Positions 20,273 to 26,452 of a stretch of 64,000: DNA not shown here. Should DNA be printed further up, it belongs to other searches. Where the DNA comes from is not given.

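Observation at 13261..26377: Promoter-to-terminator unit encoding a 156-aa ORF and two orphan giant proteins (2169 and 1960 aa)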

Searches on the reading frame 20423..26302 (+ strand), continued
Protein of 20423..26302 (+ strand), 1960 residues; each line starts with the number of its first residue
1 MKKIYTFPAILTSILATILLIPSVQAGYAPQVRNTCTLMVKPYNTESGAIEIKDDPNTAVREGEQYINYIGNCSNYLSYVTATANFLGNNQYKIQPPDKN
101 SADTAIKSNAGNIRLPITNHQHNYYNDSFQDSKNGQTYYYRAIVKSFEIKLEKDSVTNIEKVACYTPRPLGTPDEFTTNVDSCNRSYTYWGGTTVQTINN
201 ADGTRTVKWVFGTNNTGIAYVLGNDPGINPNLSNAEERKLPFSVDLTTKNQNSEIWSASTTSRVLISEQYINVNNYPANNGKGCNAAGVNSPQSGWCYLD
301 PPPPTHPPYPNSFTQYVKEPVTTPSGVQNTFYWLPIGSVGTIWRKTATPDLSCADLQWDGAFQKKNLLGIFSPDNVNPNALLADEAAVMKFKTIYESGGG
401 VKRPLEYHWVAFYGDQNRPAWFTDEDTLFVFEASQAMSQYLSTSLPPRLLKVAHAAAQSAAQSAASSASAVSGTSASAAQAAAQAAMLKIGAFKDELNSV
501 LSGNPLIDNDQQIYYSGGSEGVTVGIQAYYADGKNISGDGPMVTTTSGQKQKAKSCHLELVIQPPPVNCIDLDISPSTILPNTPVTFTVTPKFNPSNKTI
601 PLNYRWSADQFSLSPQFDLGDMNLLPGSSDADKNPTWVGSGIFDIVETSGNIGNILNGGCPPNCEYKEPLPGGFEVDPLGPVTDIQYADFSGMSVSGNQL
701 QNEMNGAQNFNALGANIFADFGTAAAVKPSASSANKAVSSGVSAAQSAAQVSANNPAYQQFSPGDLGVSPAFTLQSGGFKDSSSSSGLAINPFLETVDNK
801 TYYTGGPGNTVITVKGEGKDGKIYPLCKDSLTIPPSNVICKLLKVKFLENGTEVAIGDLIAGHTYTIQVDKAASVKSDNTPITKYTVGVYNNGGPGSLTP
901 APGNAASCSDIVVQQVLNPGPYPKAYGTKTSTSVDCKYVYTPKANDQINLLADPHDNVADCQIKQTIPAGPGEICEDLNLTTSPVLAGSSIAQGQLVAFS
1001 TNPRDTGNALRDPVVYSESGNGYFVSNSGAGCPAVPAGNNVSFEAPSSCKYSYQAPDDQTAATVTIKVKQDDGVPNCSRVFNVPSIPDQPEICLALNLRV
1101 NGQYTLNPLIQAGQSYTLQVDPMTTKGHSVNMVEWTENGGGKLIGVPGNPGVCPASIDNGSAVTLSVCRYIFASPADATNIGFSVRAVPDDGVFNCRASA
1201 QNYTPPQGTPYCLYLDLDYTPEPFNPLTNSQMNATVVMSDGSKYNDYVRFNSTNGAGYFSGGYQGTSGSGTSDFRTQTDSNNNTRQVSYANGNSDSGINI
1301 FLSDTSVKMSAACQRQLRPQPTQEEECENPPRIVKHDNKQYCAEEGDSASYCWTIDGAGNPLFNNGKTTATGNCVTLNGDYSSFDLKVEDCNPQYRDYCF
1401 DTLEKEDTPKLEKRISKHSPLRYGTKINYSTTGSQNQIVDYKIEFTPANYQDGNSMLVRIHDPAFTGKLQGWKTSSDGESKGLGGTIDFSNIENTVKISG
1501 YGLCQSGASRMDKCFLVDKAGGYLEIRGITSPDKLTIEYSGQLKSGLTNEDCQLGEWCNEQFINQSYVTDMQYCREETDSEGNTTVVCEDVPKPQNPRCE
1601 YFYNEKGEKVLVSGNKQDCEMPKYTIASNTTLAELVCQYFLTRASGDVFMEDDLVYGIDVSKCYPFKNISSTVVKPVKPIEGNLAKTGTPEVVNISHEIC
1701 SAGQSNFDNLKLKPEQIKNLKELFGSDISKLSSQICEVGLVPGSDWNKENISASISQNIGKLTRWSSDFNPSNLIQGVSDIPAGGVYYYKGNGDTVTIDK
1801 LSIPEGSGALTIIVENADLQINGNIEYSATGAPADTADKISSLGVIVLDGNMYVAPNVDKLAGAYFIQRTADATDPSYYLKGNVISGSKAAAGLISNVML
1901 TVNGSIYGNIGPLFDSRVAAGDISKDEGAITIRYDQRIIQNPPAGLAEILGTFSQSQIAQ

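Call 37: find_related_loci(query=A1, collection=genome_contigs, flank=10000)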
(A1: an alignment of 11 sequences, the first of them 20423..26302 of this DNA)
Query A1 (1960 aa) in genome_contigs; peptide patterns used: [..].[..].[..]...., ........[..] (x = any residue, [..] = any of these).
163 stretches matched a pattern; 28 encode a relative of the query (tblastn E <= 1e-3); 26 distinct loci.
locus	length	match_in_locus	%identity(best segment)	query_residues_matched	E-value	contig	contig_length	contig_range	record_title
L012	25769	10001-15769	60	21-1960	0e+0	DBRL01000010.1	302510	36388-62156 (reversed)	MAG TPA_asm: Candidatus Peregrinibacteria bacterium UBA1369 UBA1369_contig_172, whole genome shotgun sequence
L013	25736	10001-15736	49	63-1960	0e+0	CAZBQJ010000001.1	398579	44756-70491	MAG TPA_asm: uncultured Candidatus Peribacteria bacterium isolate binchicken_co235_222 genome assembly, contig: NODE_16_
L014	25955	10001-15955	53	1-1960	0e+0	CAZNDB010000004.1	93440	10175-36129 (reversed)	MAG TPA_asm: uncultured Candidatus Peribacteria bacterium isolate SRP192927_co4_212 genome assembly, contig: NODE_204_le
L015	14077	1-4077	49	575-1960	0e+0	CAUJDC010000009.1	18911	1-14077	MAG: Patescibacteria group bacterium isolate KLAP151 genome assembly, contig: KLAP151_64259, whole genome shotgun sequen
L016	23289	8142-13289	56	1-1960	0e+0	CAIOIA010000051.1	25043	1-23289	uncultured Candidatus Peregrinibacteria bacterium isolate KTt_bin-1911 genome assembly, contig: bin-1911:051/140, whole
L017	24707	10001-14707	46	1-1959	0e+0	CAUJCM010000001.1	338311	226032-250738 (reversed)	MAG: Patescibacteria group bacterium isolate KLAP129 genome assembly, contig: KLAP129_211092, whole genome shotgun seque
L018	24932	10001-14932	39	1-1960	0e+0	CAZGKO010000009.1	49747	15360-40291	MAG TPA_asm: uncultured Candidatus Peribacteria bacterium isolate binchicken_co62_125 genome assembly, contig: NODE_140_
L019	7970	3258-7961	42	1-1798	0e+0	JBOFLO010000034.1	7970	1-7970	MAG: Candidatus Altimarinota bacterium isolate WFFMC_MAG_338 k139_53142_flag=1_multi=6.9372_len=7970, whole genome shotg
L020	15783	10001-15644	57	36-1960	2e-152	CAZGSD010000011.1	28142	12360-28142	MAG TPA_asm: uncultured Candidatus Peribacteria bacterium isolate SRP189682_co1_234 genome assembly, contig: NODE_2588_l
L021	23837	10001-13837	29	112-1960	5e-74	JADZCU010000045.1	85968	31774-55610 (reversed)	MAG: Candidatus Peregrinibacteria bacterium isolate SJ737 c_000000558382, whole genome shotgun sequence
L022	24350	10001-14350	29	2-1960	7e-70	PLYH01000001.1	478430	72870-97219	MAG: Candidatus Peregrinibacteria bacterium isolate palsa_1335 73.20120700_P3D.295_contig_13621, whole genome shotgun se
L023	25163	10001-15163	30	1-1960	1e-77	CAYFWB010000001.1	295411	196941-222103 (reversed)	MAG TPA_asm: uncultured Candidatus Peribacteria bacterium isolate ERP107533_co1_137 genome assembly, contig: NODE_1_leng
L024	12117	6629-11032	29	9-1960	1e-68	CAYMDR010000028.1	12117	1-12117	MAG TPA_asm: uncultured Candidatus Peribacteria bacterium isolate SRP278252_co2_54 genome assembly, contig: NODE_11070_l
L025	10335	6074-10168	28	10-1960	3e-68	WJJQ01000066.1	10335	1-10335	MAG: Candidatus Peregrinibacteria bacterium isolate Bin_256 k141_1741581, whole genome shotgun sequence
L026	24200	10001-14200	34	10-1960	2e-61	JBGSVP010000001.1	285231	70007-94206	MAG: Candidatus Gracilibacteria bacterium isolate JTS-AC46 k141_1995945, whole genome shotgun sequence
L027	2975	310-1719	31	1437-1960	5e-62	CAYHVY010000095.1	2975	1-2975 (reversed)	MAG TPA_asm: uncultured Candidatus Peribacteria bacterium isolate ERP119705_co15_608 genome assembly, contig: NODE_49988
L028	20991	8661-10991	27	956-1960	4e-59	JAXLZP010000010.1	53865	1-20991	MAG: Candidatus Gracilibacteria bacterium isolate STL-PAT5 C2.212.fa-10, whole genome shotgun sequence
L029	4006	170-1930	29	1306-1960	5e-59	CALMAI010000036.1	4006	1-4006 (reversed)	MAG TPA_asm: uncultured Candidatus Peregrinibacteria bacterium isolate SRR2107183_bin.16_CONCOCT_v1.1_MAG genome assembl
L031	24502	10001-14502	32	10-1960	2e-52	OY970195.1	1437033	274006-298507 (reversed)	MAG: Candidatus Peregrinibacteria bacterium isolate MFD02416.bin.c.20 genome assembly, chromosome: 1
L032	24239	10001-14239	28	7-1960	1e-49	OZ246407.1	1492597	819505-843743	MAG: uncultured Candidatus Peribacteria bacterium isolate ERP124720_co1_61 genome assembly, chromosome: 1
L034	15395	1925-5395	31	1-1960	6e-39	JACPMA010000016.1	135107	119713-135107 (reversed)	MAG: Candidatus Peregrinibacteria bacterium isolate NC_groundwater_535_Ag_S-0.1um_45_10 S35_SO-1_scaffold_443648, whole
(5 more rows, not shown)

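Call 57: search_protein_families(library=phrogs, proteins=[window:20423-26302:+], max_evalue=0.1)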
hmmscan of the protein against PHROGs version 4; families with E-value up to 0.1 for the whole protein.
window:20423-26302:+ (1960 aa): 0 families

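Call 58: search_protein_families(library=padloc, proteins=[window:20423-26302:+], max_evalue=0.1)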
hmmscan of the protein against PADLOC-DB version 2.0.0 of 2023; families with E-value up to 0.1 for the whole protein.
window:20423-26302:+ (1960 aa): 0 families

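Call 72: search_protein_families(library=pfam, alignment_id=A1, max_evalue=0.01)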
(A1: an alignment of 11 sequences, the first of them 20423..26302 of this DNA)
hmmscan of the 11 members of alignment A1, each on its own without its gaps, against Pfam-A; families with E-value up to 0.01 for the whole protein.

A. member 1, window:20423-26302:+ (1960 aa): 0 families

B. families by the number of members that match (of 11 scanned): 0 families

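Call 95: list_cluster_members(proteins=[window:20423-26302:+, window:13881-20387:+, window:13316-13783:+])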
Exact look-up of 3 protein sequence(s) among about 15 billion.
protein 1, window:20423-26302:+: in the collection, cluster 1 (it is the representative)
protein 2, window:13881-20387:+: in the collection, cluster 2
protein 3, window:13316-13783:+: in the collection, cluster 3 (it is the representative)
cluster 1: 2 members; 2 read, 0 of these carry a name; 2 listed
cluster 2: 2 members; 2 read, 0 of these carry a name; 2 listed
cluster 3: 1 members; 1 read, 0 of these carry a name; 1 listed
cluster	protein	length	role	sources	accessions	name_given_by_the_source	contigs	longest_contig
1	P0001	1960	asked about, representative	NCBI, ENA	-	-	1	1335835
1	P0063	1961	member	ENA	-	-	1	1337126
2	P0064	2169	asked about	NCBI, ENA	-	-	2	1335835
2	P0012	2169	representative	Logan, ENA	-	-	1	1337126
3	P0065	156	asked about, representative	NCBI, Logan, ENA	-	-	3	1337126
